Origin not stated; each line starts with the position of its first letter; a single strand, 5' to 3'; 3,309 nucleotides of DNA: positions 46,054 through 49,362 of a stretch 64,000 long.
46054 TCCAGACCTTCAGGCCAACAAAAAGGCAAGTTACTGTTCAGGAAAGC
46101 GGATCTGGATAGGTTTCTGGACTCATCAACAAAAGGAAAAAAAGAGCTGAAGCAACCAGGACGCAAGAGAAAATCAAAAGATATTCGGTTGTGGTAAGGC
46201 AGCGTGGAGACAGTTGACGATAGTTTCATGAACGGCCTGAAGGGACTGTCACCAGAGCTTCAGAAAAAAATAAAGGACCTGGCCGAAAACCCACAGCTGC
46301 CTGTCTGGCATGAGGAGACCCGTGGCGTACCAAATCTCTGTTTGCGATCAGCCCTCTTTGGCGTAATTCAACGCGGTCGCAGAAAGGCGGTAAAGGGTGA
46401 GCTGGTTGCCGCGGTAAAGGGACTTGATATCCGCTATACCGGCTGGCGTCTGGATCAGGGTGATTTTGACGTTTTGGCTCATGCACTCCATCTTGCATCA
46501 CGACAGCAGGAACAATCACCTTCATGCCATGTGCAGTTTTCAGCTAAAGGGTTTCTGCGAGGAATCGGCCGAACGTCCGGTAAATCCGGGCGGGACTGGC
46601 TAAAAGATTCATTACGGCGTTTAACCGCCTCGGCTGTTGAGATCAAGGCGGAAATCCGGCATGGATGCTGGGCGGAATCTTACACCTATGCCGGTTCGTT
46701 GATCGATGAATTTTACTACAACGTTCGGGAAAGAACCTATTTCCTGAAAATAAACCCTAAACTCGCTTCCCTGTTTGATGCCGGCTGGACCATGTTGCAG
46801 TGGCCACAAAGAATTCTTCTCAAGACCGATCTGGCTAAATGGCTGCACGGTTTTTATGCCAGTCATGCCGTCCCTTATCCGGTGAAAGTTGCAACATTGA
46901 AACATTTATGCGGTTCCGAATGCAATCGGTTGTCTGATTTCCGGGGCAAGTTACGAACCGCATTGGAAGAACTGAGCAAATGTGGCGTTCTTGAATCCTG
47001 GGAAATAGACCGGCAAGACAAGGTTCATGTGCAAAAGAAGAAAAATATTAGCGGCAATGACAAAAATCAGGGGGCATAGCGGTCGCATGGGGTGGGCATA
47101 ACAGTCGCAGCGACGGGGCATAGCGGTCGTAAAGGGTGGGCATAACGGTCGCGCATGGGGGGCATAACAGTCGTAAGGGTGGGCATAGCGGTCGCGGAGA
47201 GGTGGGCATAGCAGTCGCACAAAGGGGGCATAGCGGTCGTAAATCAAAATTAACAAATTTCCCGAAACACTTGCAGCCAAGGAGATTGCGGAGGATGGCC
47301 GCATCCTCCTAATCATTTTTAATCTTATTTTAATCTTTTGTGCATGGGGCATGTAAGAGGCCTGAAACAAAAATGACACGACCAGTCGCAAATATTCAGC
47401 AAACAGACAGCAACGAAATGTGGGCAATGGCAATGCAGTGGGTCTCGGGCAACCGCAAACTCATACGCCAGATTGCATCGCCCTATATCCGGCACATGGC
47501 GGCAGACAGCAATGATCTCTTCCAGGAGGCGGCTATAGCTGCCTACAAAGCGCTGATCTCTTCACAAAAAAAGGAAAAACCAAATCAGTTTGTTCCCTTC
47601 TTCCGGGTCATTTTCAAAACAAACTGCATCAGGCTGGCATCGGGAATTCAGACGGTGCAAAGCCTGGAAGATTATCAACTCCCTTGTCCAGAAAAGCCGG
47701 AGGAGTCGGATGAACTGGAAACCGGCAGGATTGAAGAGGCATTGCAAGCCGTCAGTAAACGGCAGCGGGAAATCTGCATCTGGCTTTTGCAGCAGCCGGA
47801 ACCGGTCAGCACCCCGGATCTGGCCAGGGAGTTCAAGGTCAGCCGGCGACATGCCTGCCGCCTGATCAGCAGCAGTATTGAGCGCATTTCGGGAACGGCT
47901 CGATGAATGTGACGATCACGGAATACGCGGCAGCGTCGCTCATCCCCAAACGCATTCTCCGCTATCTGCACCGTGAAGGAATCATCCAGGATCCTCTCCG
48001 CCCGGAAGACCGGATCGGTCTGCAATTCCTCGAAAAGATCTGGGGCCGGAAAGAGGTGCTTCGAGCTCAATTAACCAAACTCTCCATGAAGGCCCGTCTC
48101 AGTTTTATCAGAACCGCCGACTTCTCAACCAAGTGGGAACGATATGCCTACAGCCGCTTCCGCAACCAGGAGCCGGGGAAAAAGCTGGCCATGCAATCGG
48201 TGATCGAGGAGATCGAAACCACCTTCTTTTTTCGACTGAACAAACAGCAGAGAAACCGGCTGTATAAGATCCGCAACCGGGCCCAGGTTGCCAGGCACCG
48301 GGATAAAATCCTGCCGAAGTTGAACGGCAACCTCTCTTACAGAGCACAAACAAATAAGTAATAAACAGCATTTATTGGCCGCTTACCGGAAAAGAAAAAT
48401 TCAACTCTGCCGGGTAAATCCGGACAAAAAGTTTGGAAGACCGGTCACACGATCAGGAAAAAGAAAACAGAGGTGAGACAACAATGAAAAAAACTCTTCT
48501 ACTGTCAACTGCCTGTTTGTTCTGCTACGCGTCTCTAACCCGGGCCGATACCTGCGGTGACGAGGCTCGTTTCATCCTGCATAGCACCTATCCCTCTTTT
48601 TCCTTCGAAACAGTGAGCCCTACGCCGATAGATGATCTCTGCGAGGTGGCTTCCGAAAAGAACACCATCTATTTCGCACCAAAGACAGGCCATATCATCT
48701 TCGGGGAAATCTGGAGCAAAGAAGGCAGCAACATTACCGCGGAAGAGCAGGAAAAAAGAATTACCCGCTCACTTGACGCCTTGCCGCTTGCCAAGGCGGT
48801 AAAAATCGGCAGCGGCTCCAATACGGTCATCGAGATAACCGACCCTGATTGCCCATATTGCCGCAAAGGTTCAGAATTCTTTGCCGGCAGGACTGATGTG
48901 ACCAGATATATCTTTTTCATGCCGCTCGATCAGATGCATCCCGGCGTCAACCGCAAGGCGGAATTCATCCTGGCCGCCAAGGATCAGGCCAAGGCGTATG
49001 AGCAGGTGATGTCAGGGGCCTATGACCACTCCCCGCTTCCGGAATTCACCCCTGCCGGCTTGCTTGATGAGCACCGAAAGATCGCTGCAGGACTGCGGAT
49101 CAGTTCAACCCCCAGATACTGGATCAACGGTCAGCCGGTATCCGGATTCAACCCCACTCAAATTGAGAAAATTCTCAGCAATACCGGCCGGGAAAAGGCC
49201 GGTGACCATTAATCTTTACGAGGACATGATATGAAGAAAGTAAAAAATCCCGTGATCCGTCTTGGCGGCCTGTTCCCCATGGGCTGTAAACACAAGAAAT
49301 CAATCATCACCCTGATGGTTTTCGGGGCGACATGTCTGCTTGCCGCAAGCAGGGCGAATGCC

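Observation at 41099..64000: Integrated F-type conjugative element bounded by a displaced 3' half of tRNA-Leu(UAA)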

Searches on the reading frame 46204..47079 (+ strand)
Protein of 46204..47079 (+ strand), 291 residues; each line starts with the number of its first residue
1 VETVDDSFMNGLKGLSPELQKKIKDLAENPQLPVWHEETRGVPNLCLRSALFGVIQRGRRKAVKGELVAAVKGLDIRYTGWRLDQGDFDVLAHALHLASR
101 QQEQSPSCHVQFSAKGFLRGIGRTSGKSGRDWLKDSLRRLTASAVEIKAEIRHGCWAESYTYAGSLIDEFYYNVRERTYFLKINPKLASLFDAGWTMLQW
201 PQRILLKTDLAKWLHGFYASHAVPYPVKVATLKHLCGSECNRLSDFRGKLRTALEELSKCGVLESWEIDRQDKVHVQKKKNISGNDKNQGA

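Call 7: search_protein_families(library=pfam, proteins=[window:46204-47079:+], max_evalue=0.01)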
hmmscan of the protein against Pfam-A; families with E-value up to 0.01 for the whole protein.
window:46204-47079:+ (291 aa): 2 families
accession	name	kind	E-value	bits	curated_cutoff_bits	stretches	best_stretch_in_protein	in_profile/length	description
PF07042.17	TrfA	-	5.9e-15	55.5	22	1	31-277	38-281/282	TrfA protein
PF10134.15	RPA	-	0.00064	19.8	27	1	94-177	55-134/228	Replication initiator protein A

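Call 27: find_homologous_proteins(query=window:46204-47079:+, max_evalue=1e-10)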
Query window:46204-47079:+ (291 aa): 483 proteins with E <= 1e-10 among 2104 candidates; the best 120 are listed.
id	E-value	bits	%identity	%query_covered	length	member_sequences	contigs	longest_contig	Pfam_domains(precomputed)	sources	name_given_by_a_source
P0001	3.0e-191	652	100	97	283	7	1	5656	PF07042.18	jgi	jgi:hypothetical protein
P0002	1.4e-167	574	90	96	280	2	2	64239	PF07042.18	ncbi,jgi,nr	ncbi:MAG: hypothetical protein BM485_15970 [Desulfobulbaceae bacterium DB1]|nr:MAG: hypothetical pro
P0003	8.8e-162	555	86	97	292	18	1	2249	PF07042.18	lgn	-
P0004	2.4e-156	537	84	96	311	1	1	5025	PF07042.18,PF10134.16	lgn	-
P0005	2.2e-154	531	80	98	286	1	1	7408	PF07042.18,PF10134.16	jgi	-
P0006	6.2e-151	520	81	95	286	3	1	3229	PF07042.18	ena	-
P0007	1.1e-145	502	83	89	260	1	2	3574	PF07042.18,PF10134.16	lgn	-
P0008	3.2e-141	488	79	93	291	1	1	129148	PF07042.18,PF10134.16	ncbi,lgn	-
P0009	1.3e-139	483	76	97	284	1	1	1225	PF07042.18,PF10134.16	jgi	jgi:hypothetical protein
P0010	8.3e-138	477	76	96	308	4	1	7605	PF07042.18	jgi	jgi:hypothetical protein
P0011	5.4e-137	474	74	96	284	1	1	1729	PF07042.18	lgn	-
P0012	1.0e-136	473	74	94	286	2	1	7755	PF07042.18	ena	-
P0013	1.8e-136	472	74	97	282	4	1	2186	PF07042.18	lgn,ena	-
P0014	4.4e-136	471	74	97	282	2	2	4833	PF07042.18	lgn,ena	-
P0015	7.5e-136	470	72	99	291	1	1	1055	PF07042.18,PF10134.16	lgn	-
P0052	3.2e-127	442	67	100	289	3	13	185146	PF07042.18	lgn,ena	-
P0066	6.7e-125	434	70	96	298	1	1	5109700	PF07042.18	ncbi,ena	-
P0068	2.8e-124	432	67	100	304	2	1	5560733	PF07042.18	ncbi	-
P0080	2.2e-122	426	67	96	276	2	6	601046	PF07042.18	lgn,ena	-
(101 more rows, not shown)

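Call 28: find_encoding_contigs(protein=P0002, flank=10000, max_places=3)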
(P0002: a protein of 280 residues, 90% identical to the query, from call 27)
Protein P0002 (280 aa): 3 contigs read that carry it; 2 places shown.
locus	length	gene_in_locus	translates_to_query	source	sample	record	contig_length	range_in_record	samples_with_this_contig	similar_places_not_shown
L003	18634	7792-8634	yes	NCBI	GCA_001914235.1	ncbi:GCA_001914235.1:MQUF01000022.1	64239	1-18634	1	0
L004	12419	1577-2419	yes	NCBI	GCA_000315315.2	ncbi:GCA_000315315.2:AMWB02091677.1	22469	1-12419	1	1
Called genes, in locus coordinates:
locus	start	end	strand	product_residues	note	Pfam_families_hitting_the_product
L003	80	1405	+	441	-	PF13701:DDE_Tnp_1_4, PF01609:DDE_Tnp_1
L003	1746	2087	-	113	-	PF04326:SLFN_AlbA_2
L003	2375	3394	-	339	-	PF08843:AbiEii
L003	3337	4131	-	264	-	-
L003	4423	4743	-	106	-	-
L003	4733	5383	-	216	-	PF01656:CbiA, PF02374:ArsA_ATPase (weak), PF09140:MipZ (weak), PF10609:ParA (weak), PF13614:AAA_31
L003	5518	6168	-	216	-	PF18818:MPTase-PolyVal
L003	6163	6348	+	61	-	-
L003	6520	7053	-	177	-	-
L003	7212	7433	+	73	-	PF01381:HTH_3 (weak), PF13560:HTH_31 (weak)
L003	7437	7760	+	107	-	PF12728:HTH_17 (weak)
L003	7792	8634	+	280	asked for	PF07042:TrfA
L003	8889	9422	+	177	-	-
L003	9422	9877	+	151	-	-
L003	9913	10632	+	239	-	PF00691:OmpA (weak)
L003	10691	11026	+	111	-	-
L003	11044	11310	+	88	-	PF07178:TraL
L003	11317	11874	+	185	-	PF05309:TraE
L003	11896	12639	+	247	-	PF06586:TraK_N, PF23536:TraK_C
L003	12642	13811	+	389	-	PF03743:TrbI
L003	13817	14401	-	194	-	PF02661:Fic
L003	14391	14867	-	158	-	-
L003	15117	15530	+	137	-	PF09676:TraV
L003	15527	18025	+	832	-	PF11130:TraC_F_IV, PF19044:P-loop_TraG, PF12846:AAA_10 (weak)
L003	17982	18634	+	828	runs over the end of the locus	PF06986:F_T4SS_TraN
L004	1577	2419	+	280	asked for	PF07042:TrfA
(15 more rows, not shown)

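Call 29: find_encoding_contigs(protein=P0066, flank=10000, max_places=2)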
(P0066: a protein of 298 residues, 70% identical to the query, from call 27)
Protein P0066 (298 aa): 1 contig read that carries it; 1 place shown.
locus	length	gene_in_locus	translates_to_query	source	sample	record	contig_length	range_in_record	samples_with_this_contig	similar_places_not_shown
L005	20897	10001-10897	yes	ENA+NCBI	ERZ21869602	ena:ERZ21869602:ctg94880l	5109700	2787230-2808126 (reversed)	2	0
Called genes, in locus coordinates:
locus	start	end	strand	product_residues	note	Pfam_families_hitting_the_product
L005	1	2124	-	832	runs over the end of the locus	-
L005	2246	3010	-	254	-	PF08378:NERD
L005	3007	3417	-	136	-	PF11215:DUF3010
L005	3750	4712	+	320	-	PF14311:DUF4379, PF18741:MTES_1575 (weak)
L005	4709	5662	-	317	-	PF01609:DDE_Tnp_1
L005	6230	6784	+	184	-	PF14311:DUF4379, PF15777:Anti-TRAP (faint), PF14311:DUF4379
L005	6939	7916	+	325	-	PF01844:HNH, PF14279:HNH_5, PF11969:DcpS_C, PF01230:HIT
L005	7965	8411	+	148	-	-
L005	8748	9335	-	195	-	-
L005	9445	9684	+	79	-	-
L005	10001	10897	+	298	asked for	PF07042:TrfA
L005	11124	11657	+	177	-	-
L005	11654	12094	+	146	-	-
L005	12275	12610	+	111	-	-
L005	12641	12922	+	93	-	PF07178:TraL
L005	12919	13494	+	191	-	PF05309:TraE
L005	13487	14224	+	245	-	PF06586:TraK_N, PF23536:TraK_C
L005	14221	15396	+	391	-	PF03743:TrbI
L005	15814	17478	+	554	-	PF01609:DDE_Tnp_1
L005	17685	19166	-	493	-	PF01970:TctA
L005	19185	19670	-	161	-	PF07331:TctB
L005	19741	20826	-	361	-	PF03401:TctC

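Call 30: find_encoding_contigs(protein=P0068, flank=10000, max_places=2)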
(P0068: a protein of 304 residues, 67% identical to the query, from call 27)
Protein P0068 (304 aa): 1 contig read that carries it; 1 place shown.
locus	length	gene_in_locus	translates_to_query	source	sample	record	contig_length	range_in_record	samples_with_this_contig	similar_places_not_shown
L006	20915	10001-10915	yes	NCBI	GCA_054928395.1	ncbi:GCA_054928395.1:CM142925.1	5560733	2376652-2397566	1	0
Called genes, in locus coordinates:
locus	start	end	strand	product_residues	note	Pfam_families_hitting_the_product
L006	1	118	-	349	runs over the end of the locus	PF02568:ThiI, PF18297:NFACT-R_2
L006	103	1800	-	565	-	PF02463:SMC_N, PF13476:AAA_23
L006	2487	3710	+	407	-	PF01966:HD, PF13286:HD_assoc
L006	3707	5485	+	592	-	PF00654:Voltage_CLC, PF00571:CBS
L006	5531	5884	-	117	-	-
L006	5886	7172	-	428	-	PF00285:Citrate_synt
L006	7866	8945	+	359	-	PF24624:Int_N (weak), PF00589:Phage_integrase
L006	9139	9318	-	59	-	-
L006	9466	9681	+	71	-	-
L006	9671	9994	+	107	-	PF12728:HTH_17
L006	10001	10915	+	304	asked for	PF07042:TrfA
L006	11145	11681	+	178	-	-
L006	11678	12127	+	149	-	-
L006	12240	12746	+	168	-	PF00691:OmpA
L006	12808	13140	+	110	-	-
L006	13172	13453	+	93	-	PF07178:TraL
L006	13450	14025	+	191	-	PF05309:TraE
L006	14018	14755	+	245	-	PF06586:TraK_N, PF23536:TraK_C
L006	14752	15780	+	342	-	PF03743:TrbI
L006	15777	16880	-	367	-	PF03050:DDE_Tnp_IS66, PF13817:DDE_Tnp_IS66_C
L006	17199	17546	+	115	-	PF05717:TnpB_IS66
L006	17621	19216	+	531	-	PF13007:LZ_Tnp_IS66, PF13005:zf-IS66, PF03050:DDE_Tnp_IS66, PF13817:DDE_Tnp_IS66_C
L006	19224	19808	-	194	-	PF13007:LZ_Tnp_IS66, PF13005:zf-IS66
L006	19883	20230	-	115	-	PF05717:TnpB_IS66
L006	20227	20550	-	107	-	-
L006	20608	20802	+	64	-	-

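Call 38: find_encoding_contigs(protein=P0008, flank=10000, max_places=1)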
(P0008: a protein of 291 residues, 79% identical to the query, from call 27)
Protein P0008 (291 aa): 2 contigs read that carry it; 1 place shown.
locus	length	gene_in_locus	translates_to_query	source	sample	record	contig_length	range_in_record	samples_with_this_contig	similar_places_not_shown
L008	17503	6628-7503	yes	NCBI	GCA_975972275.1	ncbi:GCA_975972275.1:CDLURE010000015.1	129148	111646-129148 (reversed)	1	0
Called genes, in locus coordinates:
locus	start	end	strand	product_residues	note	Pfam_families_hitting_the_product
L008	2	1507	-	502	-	?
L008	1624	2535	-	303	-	PF01841:Transglut_core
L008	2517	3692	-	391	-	PF07610:DUF1573, PF22544:HYDIN_VesB_CFA65-like_Ig, PF00581:Rhodanese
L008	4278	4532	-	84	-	-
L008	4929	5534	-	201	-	-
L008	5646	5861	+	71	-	PF01381:HTH_3 (weak), PF13560:HTH_31 (weak)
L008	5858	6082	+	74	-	PF12728:HTH_17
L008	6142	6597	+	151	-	PF12728:HTH_17 (faint)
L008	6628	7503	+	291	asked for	PF07042:TrfA, PF10134:RPA (weak)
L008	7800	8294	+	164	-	-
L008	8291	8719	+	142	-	-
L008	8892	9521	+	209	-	PF00691:OmpA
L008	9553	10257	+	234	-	PF10411:DsbC_N, PF13098:Thioredoxin_2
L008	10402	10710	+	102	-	-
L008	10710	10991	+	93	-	PF07178:TraL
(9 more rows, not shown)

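Call 39: find_encoding_contigs(protein=P0080, flank=10000, max_places=2)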
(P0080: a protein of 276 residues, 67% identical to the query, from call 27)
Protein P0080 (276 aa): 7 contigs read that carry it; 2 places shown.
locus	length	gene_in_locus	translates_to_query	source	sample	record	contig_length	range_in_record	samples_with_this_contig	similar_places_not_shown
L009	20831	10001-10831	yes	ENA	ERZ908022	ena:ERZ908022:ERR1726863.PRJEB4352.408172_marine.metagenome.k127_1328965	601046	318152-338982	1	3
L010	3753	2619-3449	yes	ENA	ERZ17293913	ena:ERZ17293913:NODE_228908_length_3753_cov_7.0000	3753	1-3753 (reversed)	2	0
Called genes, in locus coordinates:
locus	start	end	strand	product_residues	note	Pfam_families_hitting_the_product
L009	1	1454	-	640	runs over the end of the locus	PF01590:GAF (weak), PF26965:MimR_N (weak), PF12860:PAS_7 (weak), PF00158:Sigma54_activat, PF14532:Sigma54_activ_2, PF07724:AAA_2 (weak), PF25601:AAA_lid_14, PF02954:HTH_8, +3 more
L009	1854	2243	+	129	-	PF01042:Ribonuc_L-PSP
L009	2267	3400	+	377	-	PF13738:Pyr_redox_3 (faint), PF01266:DAO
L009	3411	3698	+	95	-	PF13510:Fer2_4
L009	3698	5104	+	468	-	PF00890:FAD_binding_2 (weak), PF01266:DAO (weak), PF01946:Thi4 (weak), PF03486:HI0933_like (weak), PF07992:Pyr_redox_2, PF12831:FAD_oxidored, PF04324:Fer2_BFD, PF17806:SO_alpha_A3, +2 more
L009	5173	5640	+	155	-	PF07331:TctB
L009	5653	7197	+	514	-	PF01970:TctA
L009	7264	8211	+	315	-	PF03401:TctC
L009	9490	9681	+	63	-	-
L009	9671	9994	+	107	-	PF12728:HTH_17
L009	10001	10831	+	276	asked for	PF07042:TrfA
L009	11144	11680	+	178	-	-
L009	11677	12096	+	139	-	-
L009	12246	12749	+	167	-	PF00691:OmpA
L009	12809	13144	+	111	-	-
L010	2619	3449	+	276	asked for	PF07042:TrfA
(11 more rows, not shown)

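Call 40: find_encoding_contigs(protein=P0052, flank=10000, max_places=2)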
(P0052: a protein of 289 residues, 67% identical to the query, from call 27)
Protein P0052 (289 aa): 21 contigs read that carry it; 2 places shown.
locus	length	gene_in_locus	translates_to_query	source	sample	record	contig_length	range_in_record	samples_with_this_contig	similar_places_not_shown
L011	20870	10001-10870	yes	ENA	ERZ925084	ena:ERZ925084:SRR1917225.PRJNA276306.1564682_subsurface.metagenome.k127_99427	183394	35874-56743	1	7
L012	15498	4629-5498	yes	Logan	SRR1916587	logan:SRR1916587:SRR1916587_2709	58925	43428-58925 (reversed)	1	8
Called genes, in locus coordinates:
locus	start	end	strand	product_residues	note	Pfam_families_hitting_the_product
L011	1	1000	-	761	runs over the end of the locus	PF00665:rve (weak), PF09299:Mu-transpos_C (weak)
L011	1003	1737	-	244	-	PF01672:Plasmid_parti_N (weak)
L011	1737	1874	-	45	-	-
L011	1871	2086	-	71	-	-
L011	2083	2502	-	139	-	-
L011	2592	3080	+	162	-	PF10386:DUF2441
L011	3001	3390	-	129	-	-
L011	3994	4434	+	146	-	PF12844:HTH_19, PF01381:HTH_3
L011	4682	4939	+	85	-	-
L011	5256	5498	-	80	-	-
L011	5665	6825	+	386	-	PF13776:DUF4172, PF02661:Fic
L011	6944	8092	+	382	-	PF01381:HTH_3 (weak), PF06114:Peptidase_M78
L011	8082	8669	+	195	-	PF11848:DUF3368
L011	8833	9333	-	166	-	-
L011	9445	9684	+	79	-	PF01381:HTH_3 (weak), PF13560:HTH_31 (faint)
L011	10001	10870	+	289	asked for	PF07042:TrfA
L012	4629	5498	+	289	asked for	PF07042:TrfA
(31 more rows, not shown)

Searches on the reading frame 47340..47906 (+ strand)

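Call 7: search_protein_families(library=pfam, proteins=[window:47340-47906:+], max_evalue=0.01)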
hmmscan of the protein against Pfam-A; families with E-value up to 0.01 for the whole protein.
window:47340-47906:+ (188 aa): 1 family
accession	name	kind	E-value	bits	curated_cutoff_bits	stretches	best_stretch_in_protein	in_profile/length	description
PF08279.18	HTH_11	-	0.00014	22.1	25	1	141-170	1-30/55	HTH domain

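Call 54: search_protein_families(library=ncbifam, proteins=[window:47340-47906:+], max_evalue=0.01)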
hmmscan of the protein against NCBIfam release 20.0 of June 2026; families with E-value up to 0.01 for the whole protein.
window:47340-47906:+ (188 aa): 5 families
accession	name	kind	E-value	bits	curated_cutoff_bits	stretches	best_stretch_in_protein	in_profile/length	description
TIGR02937.1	sigma70-ECF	superfamily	6.4e-11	42.2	42.9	1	33-183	5-161/165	sigma-70 family RNA polymerase sigma factor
TIGR02983.1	SigE-fam_strep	subfamily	9e-05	22.4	141.55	1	54-168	30-139/162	SigE family RNA polymerase sigma factor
TIGR02392.1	rpoH_proteo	equivalog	0.0022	17.7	323.1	0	106-181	185-262/270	RNA polymerase sigma factor RpoH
NF005143.0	PRK06596.1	subfamily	0.0039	16.7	241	0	121-181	214-275/285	RNA polymerase factor sigma-32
NF005385.0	PRK06930.1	subfamily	0.0075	16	136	0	118-182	95-157/170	positive control sigma-like factor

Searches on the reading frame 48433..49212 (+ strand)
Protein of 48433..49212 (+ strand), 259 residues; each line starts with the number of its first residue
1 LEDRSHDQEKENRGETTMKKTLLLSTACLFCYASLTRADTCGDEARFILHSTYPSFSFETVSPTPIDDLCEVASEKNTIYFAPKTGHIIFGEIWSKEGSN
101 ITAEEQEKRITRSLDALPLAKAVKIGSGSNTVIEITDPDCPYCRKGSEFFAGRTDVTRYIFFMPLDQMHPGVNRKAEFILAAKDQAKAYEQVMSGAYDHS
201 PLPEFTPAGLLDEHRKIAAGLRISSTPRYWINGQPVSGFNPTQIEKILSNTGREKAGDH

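Call 8: search_protein_families(library=pfam, proteins=[window:48433-49212:+], max_evalue=0.01)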
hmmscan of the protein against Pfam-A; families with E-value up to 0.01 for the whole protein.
window:48433-49212:+ (259 aa): 2 families
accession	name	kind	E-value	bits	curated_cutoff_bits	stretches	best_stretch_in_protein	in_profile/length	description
PF10411.14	DsbC_N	-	1.2e-10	41.3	25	1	48-103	13-70/70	Disulfide bond isomerase protein N-terminal domain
PF13098.12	Thioredoxin_2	-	7.1e-07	30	27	1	126-231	3-81/104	Thioredoxin-like domain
